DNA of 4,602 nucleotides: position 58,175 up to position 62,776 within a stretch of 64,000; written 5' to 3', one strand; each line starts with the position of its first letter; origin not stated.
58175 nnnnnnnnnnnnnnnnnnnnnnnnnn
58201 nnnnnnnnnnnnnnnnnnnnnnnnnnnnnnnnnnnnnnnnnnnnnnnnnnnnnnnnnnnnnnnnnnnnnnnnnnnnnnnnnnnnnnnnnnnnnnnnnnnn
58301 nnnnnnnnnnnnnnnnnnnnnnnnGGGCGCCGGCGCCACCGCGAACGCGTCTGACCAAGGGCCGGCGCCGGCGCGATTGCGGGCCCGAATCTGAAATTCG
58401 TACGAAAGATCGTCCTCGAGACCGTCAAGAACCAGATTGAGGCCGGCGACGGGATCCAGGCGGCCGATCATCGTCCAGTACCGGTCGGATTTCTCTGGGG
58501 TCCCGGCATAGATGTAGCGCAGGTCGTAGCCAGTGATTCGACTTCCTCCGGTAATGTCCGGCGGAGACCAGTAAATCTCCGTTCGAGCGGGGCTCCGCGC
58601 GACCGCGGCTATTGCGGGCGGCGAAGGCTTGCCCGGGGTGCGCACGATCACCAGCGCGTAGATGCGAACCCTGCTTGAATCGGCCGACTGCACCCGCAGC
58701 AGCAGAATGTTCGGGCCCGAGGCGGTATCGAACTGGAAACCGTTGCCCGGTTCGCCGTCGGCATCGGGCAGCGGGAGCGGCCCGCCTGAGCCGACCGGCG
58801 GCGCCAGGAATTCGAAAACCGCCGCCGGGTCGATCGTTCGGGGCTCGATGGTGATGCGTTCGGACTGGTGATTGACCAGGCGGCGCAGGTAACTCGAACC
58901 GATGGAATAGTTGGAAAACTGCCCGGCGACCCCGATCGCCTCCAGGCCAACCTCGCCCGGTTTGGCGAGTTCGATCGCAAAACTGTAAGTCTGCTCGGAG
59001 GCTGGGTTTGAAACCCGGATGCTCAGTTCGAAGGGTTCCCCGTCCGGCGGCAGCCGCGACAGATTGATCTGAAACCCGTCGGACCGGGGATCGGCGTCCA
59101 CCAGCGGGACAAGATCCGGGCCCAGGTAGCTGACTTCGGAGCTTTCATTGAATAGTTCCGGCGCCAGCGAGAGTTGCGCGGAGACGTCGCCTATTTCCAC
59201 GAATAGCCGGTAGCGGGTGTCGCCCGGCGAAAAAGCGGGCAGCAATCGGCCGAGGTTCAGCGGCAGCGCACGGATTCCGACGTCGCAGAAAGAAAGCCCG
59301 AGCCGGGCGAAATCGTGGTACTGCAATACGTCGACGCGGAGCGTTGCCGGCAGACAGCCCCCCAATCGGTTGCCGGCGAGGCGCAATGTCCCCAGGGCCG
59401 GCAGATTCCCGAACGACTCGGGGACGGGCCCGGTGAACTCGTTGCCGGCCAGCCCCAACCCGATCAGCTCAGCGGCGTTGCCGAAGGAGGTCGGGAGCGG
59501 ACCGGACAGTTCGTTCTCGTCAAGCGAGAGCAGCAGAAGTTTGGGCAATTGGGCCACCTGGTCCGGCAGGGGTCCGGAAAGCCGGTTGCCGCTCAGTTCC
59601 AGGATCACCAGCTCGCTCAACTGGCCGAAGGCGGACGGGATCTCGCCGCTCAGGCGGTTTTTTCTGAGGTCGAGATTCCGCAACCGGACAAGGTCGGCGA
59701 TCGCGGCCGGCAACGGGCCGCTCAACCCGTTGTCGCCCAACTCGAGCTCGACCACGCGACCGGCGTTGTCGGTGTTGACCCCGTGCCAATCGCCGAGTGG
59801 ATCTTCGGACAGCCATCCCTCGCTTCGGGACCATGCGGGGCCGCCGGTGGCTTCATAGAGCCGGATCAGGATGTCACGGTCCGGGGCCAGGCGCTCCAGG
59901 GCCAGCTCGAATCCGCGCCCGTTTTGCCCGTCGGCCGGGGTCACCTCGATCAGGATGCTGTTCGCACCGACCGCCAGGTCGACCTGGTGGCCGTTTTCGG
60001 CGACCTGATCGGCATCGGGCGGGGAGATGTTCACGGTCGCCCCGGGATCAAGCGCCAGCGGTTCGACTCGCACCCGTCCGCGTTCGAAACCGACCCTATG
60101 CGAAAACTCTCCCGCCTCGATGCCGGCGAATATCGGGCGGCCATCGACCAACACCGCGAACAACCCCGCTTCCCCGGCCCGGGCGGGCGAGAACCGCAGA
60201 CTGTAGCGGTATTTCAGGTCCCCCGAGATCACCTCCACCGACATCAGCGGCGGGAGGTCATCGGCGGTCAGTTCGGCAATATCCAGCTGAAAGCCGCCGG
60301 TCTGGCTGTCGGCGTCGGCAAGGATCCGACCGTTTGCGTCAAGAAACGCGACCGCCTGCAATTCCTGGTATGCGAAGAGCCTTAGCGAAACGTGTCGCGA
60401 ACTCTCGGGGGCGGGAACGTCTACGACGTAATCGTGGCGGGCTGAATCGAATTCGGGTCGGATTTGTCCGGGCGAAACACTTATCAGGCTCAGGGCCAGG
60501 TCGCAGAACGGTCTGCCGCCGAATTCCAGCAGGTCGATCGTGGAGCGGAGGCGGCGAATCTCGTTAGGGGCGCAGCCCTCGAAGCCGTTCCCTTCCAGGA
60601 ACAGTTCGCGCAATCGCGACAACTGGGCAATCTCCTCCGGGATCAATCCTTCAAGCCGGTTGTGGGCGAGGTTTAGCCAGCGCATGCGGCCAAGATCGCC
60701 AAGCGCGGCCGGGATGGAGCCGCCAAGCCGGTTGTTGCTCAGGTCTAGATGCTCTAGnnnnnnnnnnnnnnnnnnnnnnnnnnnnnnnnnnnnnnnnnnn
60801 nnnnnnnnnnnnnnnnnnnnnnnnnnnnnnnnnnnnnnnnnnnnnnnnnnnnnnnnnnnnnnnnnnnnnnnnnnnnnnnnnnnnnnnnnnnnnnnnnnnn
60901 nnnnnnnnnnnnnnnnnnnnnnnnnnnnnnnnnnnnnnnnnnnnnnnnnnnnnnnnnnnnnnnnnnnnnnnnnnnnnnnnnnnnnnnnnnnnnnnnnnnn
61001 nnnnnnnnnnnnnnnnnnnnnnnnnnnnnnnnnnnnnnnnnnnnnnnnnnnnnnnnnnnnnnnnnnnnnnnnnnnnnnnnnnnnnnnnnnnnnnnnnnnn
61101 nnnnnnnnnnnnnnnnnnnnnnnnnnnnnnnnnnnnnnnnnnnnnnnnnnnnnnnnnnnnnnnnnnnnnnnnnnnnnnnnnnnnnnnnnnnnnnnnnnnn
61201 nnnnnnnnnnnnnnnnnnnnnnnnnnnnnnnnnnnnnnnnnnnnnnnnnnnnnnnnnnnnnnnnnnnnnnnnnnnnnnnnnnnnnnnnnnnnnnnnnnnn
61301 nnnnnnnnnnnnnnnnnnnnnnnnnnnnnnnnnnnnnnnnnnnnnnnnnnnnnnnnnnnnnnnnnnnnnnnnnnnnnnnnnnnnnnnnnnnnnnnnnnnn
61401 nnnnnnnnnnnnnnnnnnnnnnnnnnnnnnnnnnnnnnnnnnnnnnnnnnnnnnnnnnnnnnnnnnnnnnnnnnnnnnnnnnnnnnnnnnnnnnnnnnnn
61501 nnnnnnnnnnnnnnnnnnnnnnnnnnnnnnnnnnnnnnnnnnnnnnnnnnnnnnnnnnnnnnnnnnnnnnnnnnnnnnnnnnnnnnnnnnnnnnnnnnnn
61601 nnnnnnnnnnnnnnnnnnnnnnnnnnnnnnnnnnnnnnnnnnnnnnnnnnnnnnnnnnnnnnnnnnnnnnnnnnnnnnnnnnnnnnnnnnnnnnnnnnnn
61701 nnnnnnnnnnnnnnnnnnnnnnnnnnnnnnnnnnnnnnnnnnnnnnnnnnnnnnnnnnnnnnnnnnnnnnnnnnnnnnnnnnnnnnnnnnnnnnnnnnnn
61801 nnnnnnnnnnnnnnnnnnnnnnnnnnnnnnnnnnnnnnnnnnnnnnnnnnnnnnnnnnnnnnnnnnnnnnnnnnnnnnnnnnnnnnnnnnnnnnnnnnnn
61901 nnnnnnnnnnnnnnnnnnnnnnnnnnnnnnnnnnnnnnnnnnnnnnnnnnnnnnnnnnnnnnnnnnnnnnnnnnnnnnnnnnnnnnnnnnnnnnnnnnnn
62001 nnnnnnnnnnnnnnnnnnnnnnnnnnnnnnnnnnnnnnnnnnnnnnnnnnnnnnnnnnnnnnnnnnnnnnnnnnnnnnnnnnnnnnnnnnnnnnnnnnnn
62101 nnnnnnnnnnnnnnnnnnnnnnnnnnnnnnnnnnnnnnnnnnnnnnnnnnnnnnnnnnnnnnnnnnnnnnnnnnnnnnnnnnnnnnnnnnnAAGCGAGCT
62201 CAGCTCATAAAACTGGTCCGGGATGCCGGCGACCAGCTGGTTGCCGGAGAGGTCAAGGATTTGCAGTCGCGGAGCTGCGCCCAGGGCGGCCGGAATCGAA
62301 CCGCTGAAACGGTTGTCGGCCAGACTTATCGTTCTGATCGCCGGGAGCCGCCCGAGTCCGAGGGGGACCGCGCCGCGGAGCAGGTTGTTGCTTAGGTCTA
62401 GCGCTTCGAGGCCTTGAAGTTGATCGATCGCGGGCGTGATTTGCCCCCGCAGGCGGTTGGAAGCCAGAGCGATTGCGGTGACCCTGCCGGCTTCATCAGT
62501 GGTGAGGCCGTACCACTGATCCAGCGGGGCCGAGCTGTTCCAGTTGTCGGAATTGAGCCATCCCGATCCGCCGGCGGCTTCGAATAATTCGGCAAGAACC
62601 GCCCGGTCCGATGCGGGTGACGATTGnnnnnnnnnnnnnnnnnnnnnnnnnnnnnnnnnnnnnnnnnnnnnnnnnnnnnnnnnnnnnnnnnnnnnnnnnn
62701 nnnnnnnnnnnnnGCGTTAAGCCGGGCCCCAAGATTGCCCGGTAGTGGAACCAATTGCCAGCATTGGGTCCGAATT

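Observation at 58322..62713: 1463-aa secreted protein with plant-specific-type LRRs, LRRNT_2-like caps and a C-terminal FN3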

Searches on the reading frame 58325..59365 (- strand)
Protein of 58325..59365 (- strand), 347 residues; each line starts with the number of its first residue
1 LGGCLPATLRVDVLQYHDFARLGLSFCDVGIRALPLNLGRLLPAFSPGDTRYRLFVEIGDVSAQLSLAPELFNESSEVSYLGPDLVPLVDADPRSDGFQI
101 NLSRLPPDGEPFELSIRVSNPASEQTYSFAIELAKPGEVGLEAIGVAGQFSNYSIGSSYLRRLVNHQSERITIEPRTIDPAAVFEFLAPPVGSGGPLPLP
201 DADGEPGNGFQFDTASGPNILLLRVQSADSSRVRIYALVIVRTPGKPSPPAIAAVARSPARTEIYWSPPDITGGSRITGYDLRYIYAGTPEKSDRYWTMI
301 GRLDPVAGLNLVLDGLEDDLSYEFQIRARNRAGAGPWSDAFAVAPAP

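Call 7: search_protein_families(library=pfam, proteins=[window:58325-59365:-], max_evalue=10)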
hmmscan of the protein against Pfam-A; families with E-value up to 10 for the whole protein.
seq(347 aa): 2 families
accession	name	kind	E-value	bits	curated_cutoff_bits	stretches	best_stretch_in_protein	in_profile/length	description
PF00041.27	fn3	-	8.4e-09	36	25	1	252-340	6-80/84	Fibronectin type III domain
PF25059.1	FN3_DSCAM-DSCAML_C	-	0.028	15.2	39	1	273-335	16-71/89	DSCAM/DSCAML C-terminal Fn3-like domain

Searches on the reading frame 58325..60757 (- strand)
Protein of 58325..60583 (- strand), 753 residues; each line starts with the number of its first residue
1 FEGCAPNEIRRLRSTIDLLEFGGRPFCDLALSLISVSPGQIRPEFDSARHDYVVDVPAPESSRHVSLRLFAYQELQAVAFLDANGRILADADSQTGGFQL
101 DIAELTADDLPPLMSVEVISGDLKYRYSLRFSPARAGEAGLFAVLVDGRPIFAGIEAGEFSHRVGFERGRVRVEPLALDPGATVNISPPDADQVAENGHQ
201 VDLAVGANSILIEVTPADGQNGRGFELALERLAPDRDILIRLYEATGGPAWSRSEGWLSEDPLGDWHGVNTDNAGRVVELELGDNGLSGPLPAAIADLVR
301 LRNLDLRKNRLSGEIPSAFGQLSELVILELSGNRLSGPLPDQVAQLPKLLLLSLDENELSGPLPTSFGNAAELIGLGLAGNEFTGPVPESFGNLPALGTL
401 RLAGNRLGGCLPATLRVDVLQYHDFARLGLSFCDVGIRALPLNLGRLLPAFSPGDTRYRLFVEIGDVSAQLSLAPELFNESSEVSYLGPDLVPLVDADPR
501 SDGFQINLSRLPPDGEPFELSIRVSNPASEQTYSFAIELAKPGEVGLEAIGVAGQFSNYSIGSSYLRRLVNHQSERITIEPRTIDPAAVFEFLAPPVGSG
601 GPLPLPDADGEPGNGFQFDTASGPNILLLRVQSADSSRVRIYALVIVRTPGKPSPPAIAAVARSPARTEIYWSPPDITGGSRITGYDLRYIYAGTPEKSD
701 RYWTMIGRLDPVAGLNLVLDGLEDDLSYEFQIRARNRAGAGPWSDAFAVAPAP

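Call 19: find_related_loci(query=window:58325-60583:-, collection=genome_contigs, flank=8000)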
Query seq(753 aa) (753 aa) in genome_contigs; peptide patterns used: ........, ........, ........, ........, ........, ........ (x = any residue, [..] = any of these).
112 stretches matched a pattern; 4 encode a relative of the query (tblastn E <= 1e-3); 4 distinct loci.
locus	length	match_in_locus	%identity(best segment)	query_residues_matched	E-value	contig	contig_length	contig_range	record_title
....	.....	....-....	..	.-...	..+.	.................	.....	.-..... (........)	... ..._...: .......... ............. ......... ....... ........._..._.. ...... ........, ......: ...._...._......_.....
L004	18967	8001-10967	45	235-434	3e-40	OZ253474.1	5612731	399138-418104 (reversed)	MAG: Caldilineaceae bacterium isolate 7c7c1193-bf75-4e40-864d-2741339ee042 genome assembly, chromosome: 1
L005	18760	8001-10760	43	189-434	3e-38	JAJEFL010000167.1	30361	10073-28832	MAG: Rhodothermales bacterium isolate p16x43bins.4 k141_603303, whole genome shotgun sequence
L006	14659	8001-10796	43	189-431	1e-33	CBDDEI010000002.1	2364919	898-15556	MAG: Dehalococcoidia bacterium isolate bf458f4b-15b8-4b1a-845f-e047e3056d72 genome assembly, contig: contig_2, whole gen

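Call 62: predict_structure(alignment_id=A4)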
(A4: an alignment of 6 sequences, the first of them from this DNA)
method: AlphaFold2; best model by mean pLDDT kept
length: 811 residues; sequences in the alignment: 6
mean_pLDDT: 53.6   pTM: 0.42
mean pLDDT of the five models: 53.6, 53.3, 51.8, 51.2, 46.0
residues with pLDDT >= 90: 41; 70-90: 221; 50-70: 140; < 50: 409
segments of 3 or more residues with pLDDT < 50: 71-81, 86-239, 247-267, 278-280, 282-292, 306-324, 493-636, 639-645, 650-673, 678-682, 694-697
pLDDT, mean of each block of 10 residues (from residue 1): 79 78 77 75 70 67 58 40 41 22 24 27 26 29 32 30 32 30 30 29 38 30 38 45 48 41 43 51 44 61 52 33 51 66 77 83 86 91 88 92 85 94 76 88 88 78 82 61 65 35 29 28 27 28 27 28 33 34 30 29 36 27 34 46 48 38 38 48 53 51 52 81 81 69 83 77 71 76 84 70 80 57
secondary structure, 60 per line:
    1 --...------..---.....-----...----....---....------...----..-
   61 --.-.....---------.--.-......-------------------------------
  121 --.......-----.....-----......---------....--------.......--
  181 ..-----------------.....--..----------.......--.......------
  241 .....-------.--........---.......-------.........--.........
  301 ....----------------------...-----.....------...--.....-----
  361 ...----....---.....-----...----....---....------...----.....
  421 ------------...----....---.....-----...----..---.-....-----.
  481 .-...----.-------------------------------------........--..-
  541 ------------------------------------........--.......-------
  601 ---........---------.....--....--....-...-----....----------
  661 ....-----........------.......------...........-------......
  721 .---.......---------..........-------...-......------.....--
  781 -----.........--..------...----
elements in order (helices of 4 or more, strands of 3 or more residues): E3-5 H17-21 E27-29 E34-37 H41-44 E51-53 H65-69 H85-89 E123-129 E135-139 E145-150 H160-163 E172-178 E200-204 E219-225 E228-234 E241-245 E256-260 E267-273 E281-289 H292-304 E327-329 E335-339 E346-348 H351-355 E361-363 E368-371 H375-379 E385-387 E392-395 H399-402 E409-411 E416-420 E433-435 E440-443 H447-451 E457-459 H471-474 E528-535 E577-584 E587-593 E604-611 H621-625 E628-631 E634-637 E647-650 E661-664 E670-677 E684-690 E697-707 E715-721 E725-731 E741-750 E762-767 E774-778 E786-794 E805-807
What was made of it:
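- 59324..59755 (-): LRR block 2, aa 987-1130: 6 plant-specific-type 24-aa repeats. AF2 pLDDT 77-94 (call 62).
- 58346..58609 (-): Fibronectin type III domain, aa 1369-1456; the protein ends 7 residues later with no anchor motif. AF2 pLDDT 70-84 (call 62).
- On Pfam Cadherin-like beta sandwich (PF12733): The AF2 model of these domains is unreliable (call 62).
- The cadherin-like domains could not be modelled confidently (pLDDT 22-50; call 62), so their assignment rests on sequence profiles only.
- Tried and rejected: AF2 of aa 653-1463 with a 6-sequence alignment: the cadherin-like regions came out at pLDDT 22-50, so no fold search was run on them (call 62).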

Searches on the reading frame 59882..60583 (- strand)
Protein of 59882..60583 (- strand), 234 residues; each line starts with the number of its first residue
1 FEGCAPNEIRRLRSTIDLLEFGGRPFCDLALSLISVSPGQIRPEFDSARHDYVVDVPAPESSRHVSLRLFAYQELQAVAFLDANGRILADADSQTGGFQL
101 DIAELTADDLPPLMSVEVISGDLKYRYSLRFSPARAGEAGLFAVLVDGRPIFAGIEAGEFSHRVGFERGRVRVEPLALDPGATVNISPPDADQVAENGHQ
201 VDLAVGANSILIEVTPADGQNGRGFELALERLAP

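Call 7: search_protein_families(library=pfam, proteins=[window:59882-60583:-], max_evalue=10)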
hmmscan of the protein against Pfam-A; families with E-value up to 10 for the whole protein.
seq(234 aa): 2 families
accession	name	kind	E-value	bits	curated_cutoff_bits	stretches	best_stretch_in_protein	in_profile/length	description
PF12733.13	Cadherin-like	-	2.4e-07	31.5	24.2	2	163-231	21-88/89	Cadherin-like beta sandwich domain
PF05228.19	CHASE4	-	0.22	12.1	26.2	1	68-151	41-95/140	CHASE4 domain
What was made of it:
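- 60188..60499 (-): Cadherin-like beta-sandwich domain 1, aa 739-842. Pfam PF12733 reports 2 stretches in this region (call 7).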

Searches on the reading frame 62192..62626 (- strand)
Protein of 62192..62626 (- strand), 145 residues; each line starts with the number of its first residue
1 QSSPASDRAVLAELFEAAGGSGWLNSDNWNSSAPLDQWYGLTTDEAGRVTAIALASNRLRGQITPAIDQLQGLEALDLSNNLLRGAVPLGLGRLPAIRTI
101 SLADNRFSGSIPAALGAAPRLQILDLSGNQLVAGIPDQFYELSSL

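Call 71: predict_structure(alignment_id=A5)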
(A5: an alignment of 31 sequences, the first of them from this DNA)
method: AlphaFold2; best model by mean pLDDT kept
length: 145 residues; sequences in the alignment: 31
mean_pLDDT: 96.6   pTM: 0.90
mean pLDDT of the five models: 96.6, 96.5, 96.2, 96.1, 96.1
residues with pLDDT >= 90: 138; 70-90: 6; 50-70: 1; < 50: 0
segments of 3 or more residues with pLDDT < 50: none
pLDDT, mean of each block of 10 residues (from residue 1): 90 97 96 98 98 98 97 98 98 98 98 96 98 95 89
secondary structure, 60 per line:
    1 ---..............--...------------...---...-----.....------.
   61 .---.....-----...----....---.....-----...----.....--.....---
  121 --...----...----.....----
elements in order: H4-17 E41-43 E49-53 H65-69 E75-77 E82-85 H89-93 E99-101 E106-110 H113-117 E123-125 E130-132 H137-141
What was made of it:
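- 62483..62617 (-): N-cap 1, aa 33-77: Cys-less bacterial version of the LRRNT_2-type cap (helix, Trp-rich loop, beta-hairpin). AF2 pLDDT 96.6 (call 71).
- On Plant-specific (PS) LRR class: DSSP of the model shows strand, strand, short helix per repeat (call 71).
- On Pfam LRRNT_2 (PF08263) N-terminal cap: The AF2 model (pLDDT 96.6) has a helix at aa 33-46, then a hairpin (call 71).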

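Call 73: fold_search(model_id=the predicted structure, library=pdb)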
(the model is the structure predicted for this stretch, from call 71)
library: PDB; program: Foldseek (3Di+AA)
matches with E <= 10: 923; with E <= 0.001: 144
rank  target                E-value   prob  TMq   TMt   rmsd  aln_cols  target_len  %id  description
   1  5gr8_A                1.4e-11  1.00  0.84  0.18   2.6       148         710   30  Crystal structure of PEPR1-AtPEP1 (released 2016-12-14)
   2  7drc_B                4.8e-11  1.00  0.82  0.68   2.5       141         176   28  Cryo-EM structure of plant receptor like protein RXEG1 in complex with xyloglucanase XEG1 and BAK1 (released 2022-06-22)
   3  4q3g_B                6.1e-11  1.00  0.88  0.60   1.8       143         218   26  Structure of the OsSERK2 leucine rich repeat extracellular domain (released 2014-11-12)
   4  6g3w_C                1.4e-10  1.00  0.83  0.66   2.4       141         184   26  Crystal structure of the BIR3 - SERK2 complex from Arabidopsis thaliana. (released 2018-04-04)
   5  5xjx_A                1.8e-10  1.00  0.67  0.22   3.7       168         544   28  Pre-formed plant receptor ERL1-TMM complex (released 2019-01-23)
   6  4q3i_A                2.0e-10  1.00  0.69  0.49   3.6       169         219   24  Structure of the OsSERK2 leucine rich repeat extracellular domain (released 2014-11-12)
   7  4q3g_A                2.1e-10  1.00  0.88  0.59   1.8       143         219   26  Structure of the OsSERK2 leucine rich repeat extracellular domain (released 2014-11-12)
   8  4z61_C                2.3e-10  1.00  0.84  0.67   2.3       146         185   27  The plant peptide hormone receptor complex (released 2016-03-02)
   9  6fg8_A                2.3e-10  1.00  0.82  0.64   2.6       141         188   25  Crystal structure of the BIR3 - SERK1 complex from Arabidopsis thaliana. (released 2018-01-24)
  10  9uob_B                3.8e-10  1.00  0.86  0.72   2.2       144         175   27  Plant-TaNNS (released 2025-12-10)
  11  4lsx_C                4.8e-10  1.00  0.81  0.65   2.7       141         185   25  Plant steroid receptor ectodomain bound to brassinolide and SERK1 co-receptor ectodomain (released 2013-09-04)
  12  9uob_A                6.2e-10  1.00  0.62  0.20   4.1       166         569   30  Plant-TaNNS (released 2025-12-10)
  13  6g3w_D                7.0e-10  1.00  0.81  0.63   3.1       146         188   29  Crystal structure of the BIR3 - SERK2 complex from Arabidopsis thaliana. (released 2018-04-04)
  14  4m7e_C                7.5e-10  1.00  0.65  0.56   3.8       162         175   30  Structural insight into BL-induced activation of the BRI1-BAK1 complex (released 2013-10-16)
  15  4lsc_A                1.3e-09  1.00  0.81  0.64   2.6       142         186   25  Isolated SERK1 co-receptor ectodomain at high resolution (released 2013-09-04)
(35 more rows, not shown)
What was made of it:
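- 62483..62617 (-): Superposes on plant SERK/BAK1 N-termini (call 73).
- On Plant-specific (PS) LRR class: The top 50 Foldseek hits are all plant LRR proteins (call 73).
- On Pfam LRRNT_2 (PF08263) N-terminal cap: 141-146 of 145 columns align with SERK/BAK1/BIR ectodomains at TM 0.81-0.88 (call 73).
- Closest known: Plant LRR receptor-kinase and receptor-like-protein ectodomains. Same: The predicted cap plus first four repeats superposes at TM 0.81-0.88 (call 73).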
